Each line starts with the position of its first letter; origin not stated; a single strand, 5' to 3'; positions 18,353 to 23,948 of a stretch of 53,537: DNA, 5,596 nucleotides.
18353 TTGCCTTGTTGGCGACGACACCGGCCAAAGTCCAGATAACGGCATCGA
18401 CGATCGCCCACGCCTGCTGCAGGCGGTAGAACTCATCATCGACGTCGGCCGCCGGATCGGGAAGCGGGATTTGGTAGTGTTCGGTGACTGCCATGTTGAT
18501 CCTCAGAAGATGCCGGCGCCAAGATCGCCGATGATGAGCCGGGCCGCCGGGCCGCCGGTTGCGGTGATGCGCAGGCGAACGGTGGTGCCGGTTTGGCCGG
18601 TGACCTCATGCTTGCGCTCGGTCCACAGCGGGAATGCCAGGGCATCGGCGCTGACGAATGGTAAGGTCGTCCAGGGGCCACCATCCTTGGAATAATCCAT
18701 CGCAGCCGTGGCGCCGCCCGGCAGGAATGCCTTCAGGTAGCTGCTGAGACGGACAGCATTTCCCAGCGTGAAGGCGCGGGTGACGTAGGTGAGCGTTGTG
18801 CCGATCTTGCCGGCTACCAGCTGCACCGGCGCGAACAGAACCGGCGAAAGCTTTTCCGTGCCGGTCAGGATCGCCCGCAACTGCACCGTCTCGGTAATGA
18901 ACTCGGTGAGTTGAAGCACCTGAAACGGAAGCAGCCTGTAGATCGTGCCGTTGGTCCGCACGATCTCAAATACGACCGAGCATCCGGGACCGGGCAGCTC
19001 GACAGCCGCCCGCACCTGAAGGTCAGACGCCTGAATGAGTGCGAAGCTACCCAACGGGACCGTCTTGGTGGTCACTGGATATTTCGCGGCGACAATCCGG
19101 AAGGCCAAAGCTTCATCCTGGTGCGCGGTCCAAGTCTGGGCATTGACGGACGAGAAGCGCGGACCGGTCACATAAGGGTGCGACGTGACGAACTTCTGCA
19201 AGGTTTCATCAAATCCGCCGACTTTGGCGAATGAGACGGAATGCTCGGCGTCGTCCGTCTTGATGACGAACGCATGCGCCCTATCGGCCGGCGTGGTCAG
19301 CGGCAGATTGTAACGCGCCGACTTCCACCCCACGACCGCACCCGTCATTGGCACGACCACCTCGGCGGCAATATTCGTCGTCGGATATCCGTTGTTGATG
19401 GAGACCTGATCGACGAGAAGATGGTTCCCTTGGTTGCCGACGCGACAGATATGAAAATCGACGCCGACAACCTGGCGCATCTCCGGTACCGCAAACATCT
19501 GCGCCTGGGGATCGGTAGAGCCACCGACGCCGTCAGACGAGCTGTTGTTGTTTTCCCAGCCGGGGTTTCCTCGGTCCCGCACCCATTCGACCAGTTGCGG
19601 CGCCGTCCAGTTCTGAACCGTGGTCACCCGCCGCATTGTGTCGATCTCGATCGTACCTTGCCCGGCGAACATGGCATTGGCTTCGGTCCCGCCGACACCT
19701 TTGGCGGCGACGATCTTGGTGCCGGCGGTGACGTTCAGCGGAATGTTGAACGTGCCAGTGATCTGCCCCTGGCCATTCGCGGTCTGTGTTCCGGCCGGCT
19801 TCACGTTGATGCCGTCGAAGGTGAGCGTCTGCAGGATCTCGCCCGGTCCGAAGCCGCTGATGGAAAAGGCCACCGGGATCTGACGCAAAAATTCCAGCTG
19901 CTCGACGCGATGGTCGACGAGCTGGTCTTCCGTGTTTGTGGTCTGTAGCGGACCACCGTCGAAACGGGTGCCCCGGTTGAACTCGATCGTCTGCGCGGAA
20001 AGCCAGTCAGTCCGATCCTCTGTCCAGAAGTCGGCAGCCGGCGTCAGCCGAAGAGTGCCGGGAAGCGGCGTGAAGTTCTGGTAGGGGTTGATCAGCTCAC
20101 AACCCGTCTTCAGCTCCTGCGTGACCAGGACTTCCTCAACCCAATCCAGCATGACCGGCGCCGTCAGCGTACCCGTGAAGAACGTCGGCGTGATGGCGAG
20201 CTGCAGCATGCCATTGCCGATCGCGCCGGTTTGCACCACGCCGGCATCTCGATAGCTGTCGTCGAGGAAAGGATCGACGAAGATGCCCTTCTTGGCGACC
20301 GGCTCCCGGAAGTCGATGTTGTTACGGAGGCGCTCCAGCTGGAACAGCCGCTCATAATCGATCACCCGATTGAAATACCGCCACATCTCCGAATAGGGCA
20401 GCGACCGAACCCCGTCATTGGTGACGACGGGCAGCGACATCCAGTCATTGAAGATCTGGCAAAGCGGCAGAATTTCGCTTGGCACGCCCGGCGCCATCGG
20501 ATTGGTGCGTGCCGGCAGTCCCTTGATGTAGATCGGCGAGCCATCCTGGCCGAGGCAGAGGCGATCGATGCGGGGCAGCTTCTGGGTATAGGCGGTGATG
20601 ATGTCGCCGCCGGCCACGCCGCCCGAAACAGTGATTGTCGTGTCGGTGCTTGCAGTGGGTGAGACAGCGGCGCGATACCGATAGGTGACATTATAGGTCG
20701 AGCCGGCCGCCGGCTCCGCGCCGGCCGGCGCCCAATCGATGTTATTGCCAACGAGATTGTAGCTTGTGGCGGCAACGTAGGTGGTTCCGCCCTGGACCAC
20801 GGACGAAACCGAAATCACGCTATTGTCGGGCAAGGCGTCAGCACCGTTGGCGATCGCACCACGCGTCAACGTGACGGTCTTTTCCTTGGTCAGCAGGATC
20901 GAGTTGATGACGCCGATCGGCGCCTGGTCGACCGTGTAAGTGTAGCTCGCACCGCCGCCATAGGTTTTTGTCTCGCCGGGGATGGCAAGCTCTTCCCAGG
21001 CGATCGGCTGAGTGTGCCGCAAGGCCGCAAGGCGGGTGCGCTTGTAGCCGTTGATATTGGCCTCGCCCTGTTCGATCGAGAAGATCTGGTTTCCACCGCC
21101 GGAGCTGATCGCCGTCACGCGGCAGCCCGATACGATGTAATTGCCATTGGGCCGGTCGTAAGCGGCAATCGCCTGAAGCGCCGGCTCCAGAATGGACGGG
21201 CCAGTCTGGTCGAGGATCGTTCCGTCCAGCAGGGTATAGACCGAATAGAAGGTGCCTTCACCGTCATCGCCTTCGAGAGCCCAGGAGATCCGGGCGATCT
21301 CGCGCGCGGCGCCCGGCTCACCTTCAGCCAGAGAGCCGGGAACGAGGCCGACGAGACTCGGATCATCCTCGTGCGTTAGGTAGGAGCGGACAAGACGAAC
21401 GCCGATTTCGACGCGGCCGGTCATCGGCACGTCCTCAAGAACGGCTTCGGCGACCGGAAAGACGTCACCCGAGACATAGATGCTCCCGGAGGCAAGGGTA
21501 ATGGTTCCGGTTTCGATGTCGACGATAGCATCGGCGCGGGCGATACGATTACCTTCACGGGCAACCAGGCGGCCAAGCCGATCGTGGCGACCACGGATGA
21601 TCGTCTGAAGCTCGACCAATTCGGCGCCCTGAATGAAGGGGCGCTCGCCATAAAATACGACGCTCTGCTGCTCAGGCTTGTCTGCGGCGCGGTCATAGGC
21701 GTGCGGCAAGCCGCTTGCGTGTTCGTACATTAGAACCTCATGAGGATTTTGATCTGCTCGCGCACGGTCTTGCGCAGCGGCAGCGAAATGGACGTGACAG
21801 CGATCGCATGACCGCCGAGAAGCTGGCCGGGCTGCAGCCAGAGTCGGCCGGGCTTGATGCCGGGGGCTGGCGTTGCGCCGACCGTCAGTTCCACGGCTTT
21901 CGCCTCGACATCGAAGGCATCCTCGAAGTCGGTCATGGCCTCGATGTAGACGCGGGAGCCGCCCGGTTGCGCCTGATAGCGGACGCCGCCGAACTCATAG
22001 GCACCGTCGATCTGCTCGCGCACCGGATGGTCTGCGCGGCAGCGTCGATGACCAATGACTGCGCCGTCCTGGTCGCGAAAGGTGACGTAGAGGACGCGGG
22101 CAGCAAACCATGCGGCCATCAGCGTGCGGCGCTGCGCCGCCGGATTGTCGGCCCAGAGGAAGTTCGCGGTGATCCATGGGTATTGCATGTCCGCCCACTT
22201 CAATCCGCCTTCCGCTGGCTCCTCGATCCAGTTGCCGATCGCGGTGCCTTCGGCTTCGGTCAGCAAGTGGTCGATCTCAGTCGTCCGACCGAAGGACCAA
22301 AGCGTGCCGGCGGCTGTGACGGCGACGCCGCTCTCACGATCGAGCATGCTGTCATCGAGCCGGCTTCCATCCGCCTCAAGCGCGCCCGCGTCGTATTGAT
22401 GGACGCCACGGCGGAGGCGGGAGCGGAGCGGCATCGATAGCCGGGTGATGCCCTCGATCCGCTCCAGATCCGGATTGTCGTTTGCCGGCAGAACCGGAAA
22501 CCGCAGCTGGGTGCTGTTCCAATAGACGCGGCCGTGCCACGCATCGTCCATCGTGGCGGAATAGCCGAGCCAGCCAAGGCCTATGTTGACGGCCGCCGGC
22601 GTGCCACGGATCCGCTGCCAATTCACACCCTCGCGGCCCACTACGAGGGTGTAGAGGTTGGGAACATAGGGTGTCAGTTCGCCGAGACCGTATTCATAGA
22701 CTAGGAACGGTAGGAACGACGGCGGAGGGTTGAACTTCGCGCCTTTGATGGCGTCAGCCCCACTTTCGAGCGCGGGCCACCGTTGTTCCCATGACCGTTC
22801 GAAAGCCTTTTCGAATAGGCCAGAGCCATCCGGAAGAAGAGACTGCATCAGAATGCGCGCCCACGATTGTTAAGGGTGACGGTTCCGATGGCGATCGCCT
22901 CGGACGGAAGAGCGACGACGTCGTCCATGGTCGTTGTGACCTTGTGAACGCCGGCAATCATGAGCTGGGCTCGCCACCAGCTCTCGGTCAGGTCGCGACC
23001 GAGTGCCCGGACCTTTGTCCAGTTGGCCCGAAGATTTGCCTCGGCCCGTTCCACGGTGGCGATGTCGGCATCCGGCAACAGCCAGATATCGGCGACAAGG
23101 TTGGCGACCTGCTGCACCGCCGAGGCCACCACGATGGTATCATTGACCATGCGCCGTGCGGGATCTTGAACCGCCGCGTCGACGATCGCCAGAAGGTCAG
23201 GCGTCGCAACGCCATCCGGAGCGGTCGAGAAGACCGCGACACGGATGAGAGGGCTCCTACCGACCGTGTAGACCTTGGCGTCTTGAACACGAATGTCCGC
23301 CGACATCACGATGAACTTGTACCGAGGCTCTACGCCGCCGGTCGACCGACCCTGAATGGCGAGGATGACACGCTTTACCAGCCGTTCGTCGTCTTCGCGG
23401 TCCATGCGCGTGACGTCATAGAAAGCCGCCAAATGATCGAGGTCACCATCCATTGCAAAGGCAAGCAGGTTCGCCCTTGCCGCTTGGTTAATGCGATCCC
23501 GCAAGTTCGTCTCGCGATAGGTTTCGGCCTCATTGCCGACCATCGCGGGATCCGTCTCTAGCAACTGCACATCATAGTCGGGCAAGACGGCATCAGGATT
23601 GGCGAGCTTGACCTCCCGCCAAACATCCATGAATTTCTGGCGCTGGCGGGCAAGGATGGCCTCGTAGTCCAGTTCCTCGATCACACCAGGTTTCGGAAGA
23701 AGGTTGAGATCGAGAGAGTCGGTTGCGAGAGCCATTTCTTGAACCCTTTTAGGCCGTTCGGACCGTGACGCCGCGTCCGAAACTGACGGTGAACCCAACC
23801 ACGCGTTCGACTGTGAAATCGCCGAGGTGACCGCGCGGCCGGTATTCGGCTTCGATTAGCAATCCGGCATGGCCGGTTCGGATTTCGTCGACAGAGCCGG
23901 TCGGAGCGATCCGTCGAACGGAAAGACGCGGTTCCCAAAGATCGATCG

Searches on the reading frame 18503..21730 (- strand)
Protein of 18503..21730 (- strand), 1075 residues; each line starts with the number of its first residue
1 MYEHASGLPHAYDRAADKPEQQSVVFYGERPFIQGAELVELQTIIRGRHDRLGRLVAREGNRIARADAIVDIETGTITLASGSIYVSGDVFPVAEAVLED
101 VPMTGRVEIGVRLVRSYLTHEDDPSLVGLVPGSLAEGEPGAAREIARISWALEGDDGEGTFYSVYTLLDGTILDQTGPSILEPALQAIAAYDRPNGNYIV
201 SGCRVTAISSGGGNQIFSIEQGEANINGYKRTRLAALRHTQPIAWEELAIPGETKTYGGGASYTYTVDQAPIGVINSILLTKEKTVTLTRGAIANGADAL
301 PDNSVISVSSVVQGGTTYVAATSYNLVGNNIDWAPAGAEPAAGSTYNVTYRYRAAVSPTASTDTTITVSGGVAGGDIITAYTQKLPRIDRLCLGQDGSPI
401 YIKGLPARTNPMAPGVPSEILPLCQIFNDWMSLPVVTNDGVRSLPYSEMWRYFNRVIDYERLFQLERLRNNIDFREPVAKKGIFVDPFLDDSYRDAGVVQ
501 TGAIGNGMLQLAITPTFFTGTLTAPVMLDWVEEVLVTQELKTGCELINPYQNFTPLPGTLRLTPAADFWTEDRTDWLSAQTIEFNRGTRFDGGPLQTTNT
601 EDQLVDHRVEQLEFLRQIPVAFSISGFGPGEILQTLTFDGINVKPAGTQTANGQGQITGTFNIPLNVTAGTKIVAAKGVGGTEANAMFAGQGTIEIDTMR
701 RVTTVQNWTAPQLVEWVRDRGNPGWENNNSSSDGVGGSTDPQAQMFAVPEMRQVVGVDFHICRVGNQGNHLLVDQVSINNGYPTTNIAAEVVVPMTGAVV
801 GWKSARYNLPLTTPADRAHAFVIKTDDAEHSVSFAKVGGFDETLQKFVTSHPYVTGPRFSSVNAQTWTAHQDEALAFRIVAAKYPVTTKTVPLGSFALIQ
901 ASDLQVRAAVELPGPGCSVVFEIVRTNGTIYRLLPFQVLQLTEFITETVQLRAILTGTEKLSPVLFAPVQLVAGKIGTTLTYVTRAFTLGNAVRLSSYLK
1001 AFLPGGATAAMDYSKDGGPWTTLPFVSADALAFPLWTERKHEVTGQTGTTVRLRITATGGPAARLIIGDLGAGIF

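Call 29: search_protein_families(library=pfam, proteins=[window:18503-21730:-], max_evalue=0.01)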
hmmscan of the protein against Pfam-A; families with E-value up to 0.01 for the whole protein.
window:18503-21730:- (1075 aa): 1 family
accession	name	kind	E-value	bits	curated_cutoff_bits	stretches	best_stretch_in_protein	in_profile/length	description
PF16075.10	DUF4815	-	6.8e-170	566.6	30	1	11-576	2-570/570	Domain of unknown function (DUF4815)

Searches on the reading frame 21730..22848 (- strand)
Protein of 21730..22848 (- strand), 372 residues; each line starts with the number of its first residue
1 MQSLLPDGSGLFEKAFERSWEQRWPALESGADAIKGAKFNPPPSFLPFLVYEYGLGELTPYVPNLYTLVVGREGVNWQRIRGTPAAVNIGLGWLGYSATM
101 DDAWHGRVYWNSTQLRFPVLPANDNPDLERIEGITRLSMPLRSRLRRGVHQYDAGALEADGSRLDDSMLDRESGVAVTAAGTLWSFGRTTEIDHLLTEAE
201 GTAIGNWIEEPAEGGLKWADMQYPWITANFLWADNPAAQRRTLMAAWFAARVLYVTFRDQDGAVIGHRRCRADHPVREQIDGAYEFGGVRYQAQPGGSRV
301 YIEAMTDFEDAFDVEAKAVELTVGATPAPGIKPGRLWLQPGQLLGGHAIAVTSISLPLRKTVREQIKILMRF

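Call 29: search_protein_families(library=pfam, proteins=[window:21730-22848:-], max_evalue=0.01)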
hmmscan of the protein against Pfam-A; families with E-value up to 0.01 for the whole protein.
window:21730-22848:- (372 aa): 1 family
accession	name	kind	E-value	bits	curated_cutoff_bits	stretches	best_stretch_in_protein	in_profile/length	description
PF09684.15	Tail_P2_I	-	7.7e-06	26.3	20.6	1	5-104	1-97/139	Phage tail protein (Tail_P2_I)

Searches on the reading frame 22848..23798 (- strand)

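Call 29: search_protein_families(library=pfam, proteins=[window:22848-23798:-], max_evalue=0.01)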
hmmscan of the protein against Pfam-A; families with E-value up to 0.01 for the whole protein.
window:22848-23798:- (316 aa): 1 family
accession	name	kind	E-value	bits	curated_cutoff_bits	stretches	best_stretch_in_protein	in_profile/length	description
PF04865.19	Baseplate_J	-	3.1e-12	46.8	21.1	1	133-272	111-249/255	Baseplate J-like protein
